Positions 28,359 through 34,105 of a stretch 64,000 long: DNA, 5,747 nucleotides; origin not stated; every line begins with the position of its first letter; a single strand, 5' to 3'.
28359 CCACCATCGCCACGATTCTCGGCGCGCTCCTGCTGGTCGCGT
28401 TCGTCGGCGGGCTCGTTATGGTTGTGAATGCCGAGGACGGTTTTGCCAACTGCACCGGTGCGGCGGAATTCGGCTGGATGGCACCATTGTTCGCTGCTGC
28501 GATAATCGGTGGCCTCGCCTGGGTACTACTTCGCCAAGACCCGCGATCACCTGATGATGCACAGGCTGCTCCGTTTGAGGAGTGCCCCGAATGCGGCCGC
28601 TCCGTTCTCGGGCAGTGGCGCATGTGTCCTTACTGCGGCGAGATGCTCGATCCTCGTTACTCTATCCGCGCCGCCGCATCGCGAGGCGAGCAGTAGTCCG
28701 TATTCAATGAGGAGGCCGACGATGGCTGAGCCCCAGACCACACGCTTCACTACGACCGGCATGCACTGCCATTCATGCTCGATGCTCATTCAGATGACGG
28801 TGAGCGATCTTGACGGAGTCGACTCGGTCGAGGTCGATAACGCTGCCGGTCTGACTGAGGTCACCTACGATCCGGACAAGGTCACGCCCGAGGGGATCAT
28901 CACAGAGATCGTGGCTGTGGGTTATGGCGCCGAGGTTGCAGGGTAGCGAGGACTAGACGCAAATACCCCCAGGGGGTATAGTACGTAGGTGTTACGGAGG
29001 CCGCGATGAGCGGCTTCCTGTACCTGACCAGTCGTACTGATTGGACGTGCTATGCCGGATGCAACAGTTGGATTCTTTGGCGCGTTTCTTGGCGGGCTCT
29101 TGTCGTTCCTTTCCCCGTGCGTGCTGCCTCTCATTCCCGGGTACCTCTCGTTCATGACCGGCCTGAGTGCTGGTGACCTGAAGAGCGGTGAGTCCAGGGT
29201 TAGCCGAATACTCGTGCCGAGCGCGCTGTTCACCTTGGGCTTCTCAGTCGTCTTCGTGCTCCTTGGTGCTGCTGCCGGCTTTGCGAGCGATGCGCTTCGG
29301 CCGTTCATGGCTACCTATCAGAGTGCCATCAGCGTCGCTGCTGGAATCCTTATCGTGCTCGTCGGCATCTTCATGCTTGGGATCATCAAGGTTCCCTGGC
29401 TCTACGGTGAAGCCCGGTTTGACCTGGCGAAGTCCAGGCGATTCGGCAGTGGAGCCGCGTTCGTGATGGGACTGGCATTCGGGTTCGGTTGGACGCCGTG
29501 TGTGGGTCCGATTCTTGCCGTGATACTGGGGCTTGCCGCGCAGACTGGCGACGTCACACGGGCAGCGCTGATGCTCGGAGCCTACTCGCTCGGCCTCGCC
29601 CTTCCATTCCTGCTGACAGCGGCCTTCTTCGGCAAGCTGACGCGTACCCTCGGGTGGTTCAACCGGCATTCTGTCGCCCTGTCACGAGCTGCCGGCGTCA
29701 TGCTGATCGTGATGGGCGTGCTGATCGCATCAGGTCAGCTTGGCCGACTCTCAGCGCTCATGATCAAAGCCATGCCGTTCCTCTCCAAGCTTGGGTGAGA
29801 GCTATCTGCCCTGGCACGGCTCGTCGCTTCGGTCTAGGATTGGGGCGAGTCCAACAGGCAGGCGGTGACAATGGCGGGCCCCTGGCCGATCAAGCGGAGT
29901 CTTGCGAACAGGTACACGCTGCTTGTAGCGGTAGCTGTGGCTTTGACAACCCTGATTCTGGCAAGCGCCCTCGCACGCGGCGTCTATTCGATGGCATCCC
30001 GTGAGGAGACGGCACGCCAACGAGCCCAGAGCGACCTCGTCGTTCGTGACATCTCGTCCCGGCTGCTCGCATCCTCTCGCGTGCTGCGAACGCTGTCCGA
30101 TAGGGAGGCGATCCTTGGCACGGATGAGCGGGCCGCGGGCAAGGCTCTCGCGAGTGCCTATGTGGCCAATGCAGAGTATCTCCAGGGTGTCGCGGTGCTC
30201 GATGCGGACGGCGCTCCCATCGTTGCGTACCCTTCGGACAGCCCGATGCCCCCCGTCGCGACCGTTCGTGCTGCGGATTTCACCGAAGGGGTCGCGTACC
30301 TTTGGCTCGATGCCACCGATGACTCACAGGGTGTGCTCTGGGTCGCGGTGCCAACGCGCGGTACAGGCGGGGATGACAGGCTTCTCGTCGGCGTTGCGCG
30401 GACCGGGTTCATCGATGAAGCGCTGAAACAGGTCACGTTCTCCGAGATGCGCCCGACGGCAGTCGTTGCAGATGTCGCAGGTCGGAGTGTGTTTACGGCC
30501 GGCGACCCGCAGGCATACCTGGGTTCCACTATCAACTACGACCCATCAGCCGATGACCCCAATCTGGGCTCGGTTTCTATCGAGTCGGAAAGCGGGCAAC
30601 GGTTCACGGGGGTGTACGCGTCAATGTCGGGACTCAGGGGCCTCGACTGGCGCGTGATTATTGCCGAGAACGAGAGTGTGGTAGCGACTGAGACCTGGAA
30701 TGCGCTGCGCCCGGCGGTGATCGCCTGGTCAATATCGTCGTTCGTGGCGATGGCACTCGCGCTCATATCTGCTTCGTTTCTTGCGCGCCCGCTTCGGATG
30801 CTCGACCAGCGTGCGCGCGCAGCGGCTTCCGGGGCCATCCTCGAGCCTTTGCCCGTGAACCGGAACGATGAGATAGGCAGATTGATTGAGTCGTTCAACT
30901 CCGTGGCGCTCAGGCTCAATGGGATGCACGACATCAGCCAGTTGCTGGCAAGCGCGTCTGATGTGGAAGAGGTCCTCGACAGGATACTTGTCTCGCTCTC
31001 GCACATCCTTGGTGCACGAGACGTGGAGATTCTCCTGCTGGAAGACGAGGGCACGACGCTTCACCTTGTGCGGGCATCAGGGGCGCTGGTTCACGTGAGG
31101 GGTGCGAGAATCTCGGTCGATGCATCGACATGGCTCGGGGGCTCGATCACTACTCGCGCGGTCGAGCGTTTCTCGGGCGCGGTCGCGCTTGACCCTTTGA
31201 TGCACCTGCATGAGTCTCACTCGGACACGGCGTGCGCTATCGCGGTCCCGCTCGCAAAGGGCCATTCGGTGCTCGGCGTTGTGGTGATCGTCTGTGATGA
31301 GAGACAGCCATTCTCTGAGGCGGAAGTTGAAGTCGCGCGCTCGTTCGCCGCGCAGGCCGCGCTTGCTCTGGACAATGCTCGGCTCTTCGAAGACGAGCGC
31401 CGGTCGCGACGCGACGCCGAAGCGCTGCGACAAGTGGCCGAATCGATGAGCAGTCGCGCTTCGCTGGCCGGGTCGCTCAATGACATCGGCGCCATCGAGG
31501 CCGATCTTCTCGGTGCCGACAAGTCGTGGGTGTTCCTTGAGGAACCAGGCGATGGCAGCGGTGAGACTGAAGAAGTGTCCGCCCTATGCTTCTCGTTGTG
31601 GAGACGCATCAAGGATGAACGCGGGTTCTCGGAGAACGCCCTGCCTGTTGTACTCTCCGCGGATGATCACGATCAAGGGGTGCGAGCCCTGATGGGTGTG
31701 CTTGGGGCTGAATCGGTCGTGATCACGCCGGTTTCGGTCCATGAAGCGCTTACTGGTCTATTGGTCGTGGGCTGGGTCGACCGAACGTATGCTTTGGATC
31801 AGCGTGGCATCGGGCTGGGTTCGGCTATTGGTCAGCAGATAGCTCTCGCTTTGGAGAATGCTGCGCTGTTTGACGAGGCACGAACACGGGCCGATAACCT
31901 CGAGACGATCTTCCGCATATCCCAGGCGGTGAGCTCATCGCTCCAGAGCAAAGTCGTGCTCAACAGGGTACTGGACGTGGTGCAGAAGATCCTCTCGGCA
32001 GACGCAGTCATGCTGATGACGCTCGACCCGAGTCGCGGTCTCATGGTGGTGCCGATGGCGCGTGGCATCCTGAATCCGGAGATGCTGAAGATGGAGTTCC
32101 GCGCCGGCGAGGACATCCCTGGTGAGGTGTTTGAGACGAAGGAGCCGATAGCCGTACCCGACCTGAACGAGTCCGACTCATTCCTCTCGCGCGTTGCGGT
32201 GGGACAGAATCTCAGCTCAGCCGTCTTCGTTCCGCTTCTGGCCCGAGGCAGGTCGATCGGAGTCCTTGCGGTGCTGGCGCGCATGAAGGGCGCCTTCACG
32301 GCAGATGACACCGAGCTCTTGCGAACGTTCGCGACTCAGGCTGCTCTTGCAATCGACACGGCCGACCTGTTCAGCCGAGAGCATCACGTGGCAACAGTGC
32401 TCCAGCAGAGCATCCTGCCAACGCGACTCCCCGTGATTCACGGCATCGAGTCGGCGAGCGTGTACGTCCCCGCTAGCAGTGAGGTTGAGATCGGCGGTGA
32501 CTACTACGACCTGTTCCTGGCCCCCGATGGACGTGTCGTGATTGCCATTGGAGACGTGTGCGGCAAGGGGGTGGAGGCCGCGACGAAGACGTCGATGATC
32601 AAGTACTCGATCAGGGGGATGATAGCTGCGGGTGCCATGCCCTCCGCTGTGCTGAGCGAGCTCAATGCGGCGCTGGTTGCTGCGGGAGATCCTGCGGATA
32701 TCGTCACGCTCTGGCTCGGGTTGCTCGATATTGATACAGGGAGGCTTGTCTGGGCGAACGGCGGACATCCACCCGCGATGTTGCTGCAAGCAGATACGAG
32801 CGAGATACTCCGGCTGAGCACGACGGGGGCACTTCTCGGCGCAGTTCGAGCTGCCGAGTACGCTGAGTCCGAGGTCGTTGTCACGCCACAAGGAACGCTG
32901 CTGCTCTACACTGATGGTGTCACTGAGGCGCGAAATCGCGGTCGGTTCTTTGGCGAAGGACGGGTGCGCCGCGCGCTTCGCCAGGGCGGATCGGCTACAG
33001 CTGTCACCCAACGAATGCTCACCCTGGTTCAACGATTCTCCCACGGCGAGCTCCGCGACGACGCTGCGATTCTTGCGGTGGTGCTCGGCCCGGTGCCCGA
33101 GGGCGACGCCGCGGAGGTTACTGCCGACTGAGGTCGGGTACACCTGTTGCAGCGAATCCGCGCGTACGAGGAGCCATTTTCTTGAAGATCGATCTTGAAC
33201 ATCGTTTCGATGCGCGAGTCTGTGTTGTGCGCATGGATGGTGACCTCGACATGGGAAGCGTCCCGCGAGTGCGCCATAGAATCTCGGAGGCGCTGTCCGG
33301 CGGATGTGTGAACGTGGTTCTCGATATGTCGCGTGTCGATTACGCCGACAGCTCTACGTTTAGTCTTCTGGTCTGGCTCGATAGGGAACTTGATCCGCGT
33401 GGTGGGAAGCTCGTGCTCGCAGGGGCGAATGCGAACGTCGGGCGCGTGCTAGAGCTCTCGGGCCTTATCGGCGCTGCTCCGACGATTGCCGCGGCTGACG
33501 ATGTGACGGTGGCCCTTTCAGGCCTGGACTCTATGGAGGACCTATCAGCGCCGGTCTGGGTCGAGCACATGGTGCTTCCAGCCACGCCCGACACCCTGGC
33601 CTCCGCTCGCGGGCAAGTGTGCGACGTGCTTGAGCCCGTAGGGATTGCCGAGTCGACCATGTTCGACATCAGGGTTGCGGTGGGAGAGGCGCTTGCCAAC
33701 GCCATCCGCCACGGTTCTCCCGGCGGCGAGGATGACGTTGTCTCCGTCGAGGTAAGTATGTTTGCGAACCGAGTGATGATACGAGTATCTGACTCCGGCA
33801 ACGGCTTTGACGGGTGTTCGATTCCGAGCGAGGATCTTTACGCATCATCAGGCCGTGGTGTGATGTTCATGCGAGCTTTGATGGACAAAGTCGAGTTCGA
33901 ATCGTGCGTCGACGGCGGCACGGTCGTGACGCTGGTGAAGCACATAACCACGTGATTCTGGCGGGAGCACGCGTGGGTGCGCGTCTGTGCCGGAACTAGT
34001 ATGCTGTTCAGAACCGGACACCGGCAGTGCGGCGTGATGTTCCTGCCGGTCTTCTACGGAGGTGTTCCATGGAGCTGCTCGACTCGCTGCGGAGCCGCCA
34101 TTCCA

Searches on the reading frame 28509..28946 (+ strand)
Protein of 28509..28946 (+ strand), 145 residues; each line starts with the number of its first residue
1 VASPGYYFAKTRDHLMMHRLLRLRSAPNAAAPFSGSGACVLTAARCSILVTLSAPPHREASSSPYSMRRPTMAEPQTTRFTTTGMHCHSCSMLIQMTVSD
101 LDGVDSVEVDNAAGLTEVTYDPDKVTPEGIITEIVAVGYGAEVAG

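Call 12: search_protein_families(library=pfam, proteins=[window:28509-28946:+], max_evalue=0.001)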
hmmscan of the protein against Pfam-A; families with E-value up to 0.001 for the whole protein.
window:28509-28946:+ (145 aa): 1 family
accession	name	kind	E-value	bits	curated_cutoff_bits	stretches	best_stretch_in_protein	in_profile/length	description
PF00403.32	HMA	-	2e-13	50.9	24.8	1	83-139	5-61/62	Heavy-metal-associated domain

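Call 21: search_protein_families(library=ncbifam, proteins=[window:28509-28946:+], max_evalue=0.01)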
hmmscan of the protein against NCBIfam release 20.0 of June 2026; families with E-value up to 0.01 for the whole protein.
window:28509-28946:+ (145 aa): 13 families
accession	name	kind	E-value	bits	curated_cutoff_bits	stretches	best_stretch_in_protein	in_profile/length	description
NF041115.1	UxxU_metal_bind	equivalog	2.3e-14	53.3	95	1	76-143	4-71/74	metal-binding (seleno)protein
NF033794.2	chaper_CopZ_Eh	exception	2.9e-12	46.5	95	1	79-143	3-67/68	copper chaperone CopZ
NF033795.1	chaper_CopZ_Bs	exception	6.1e-12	45.6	91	1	81-140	5-64/66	copper chaperone CopZ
NF033556.1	MerTP_fusion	equivalog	1.6e-10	40.9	180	1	73-140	117-184/186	mercuric transport protein MerTP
TIGR02052.1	MerP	equivalog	4.6e-09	36.7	92.55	1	69-140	16-87/92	mercury resistance system periplasmic binding protein MerP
TIGR00003.1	TIGR00003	subfamily_domain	1.8e-07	31.3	62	1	80-141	4-65/66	copper ion binding protein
NF047957.1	CopZ_AFE_1862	equivalog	2e-06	28.1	85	1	80-142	3-62/62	CopZ family metallochaperone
NF010311.1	PRK13748.1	subfamily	4.8e-06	25.7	600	1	80-143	3-65/560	mercury(II) reductase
NF045683.1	MerT_CopZ_Se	exception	2e-05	24.2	375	1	74-143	160-229/235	MerT/CopZ fusion-like heavy metal transport selenoprotein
NF033553.1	MerP_Gpos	exception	2.8e-05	23.9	110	1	67-140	36-110/112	mercury resistance system substrate-binding protein MerP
NF033781.1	chaper_CopP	exception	0.00016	21.7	112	1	80-139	4-62/65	copper-binding metallochaperone CopP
NF007952.0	PRK10671.1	equivalog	0.00063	18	1316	1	66-143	93-167/838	copper-exporting P-type ATPase CopA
NF008262.1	PRK11033.1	equivalog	0.0086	14.6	1005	1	66-122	31-87/731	zinc/cadmium/mercury/lead-transporting ATPase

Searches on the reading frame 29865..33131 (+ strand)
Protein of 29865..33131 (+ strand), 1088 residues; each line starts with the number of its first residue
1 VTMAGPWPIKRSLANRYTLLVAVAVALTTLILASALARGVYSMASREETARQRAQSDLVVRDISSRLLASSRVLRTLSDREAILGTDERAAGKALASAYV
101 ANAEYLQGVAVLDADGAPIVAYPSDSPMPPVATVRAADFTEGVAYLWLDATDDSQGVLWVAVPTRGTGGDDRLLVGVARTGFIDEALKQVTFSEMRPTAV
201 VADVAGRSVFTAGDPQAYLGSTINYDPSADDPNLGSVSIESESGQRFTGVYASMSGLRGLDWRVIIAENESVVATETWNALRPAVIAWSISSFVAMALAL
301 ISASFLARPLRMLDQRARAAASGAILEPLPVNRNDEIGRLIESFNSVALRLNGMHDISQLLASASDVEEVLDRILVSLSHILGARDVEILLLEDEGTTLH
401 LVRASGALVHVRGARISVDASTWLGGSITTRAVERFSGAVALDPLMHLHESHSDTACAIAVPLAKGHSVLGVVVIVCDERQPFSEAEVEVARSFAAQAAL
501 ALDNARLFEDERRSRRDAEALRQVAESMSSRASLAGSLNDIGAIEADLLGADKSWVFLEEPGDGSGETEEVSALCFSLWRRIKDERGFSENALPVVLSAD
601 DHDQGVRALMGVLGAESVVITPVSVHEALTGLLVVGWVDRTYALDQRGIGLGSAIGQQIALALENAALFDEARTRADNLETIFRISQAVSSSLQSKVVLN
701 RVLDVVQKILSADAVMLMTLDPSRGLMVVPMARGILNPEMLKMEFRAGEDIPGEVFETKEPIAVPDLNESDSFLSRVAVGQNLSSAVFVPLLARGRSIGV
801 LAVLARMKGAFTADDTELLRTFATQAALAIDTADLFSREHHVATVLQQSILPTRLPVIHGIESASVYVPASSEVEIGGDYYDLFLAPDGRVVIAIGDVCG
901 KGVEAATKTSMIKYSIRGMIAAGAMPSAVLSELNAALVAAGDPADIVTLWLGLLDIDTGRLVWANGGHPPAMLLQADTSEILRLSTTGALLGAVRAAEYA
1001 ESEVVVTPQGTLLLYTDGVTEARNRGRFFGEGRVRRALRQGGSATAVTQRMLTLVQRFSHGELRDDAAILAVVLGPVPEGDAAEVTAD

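Call 12: search_protein_families(library=pfam, proteins=[window:29865-33131:+], max_evalue=0.001)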
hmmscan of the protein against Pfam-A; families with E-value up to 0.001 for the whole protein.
window:29865-33131:+ (1088 aa): 6 families
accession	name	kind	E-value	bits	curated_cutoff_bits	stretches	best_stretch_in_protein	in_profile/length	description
PF07228.17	SpoIIE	-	1.1e-46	159.6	25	1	887-1072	1-189/192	Stage II sporulation protein E (SpoIIE)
PF13185.12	GAF_2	-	6.6e-34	117.5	28.6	2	697-831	6-136/136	GAF domain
PF01590.32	GAF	-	1e-32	113.9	22.4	2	698-830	5-133/133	GAF domain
PF13492.12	GAF_3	-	2.4e-29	102.8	27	2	696-831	3-128/129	GAF domain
PF00672.30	HAMP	-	5.4e-08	33.5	25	1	303-352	3-52/53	HAMP domain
PF11849.14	DUF3369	-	6.4e-06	27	27.2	0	359-509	29-166/168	Domain of unknown function (DUF3369)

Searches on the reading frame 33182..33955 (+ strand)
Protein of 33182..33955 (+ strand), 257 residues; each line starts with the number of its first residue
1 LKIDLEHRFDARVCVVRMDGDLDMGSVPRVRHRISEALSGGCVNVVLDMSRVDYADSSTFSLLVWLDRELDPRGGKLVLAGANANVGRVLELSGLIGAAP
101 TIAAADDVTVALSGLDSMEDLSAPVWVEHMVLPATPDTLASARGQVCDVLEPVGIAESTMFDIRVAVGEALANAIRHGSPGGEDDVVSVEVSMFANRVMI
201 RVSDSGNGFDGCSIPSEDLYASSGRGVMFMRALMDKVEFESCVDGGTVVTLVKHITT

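Call 41: search_protein_families(library=pfam, proteins=[window:33182-33955:+], max_evalue=0.000001)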
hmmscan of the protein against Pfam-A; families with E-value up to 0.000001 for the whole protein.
window:33182-33955:+ (257 aa): 4 families
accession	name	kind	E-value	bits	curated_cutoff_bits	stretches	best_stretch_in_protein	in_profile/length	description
PF13581.12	HATPase_c_2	-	6.5e-27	94.5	27.4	1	132-253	1-127/127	Histidine kinase-like ATPase domain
PF01740.26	STAS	-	2e-17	63.3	22.6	1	9-96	6-94/106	STAS domain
PF13466.11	STAS_2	-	5e-15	55.9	29.2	1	17-95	2-79/80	STAS domain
PF02518.31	HATPase_c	-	4.9e-08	33.8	26.4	1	163-252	6-106/111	Histidine kinase-, DNA gyrase B-, and HSP90-like ATPase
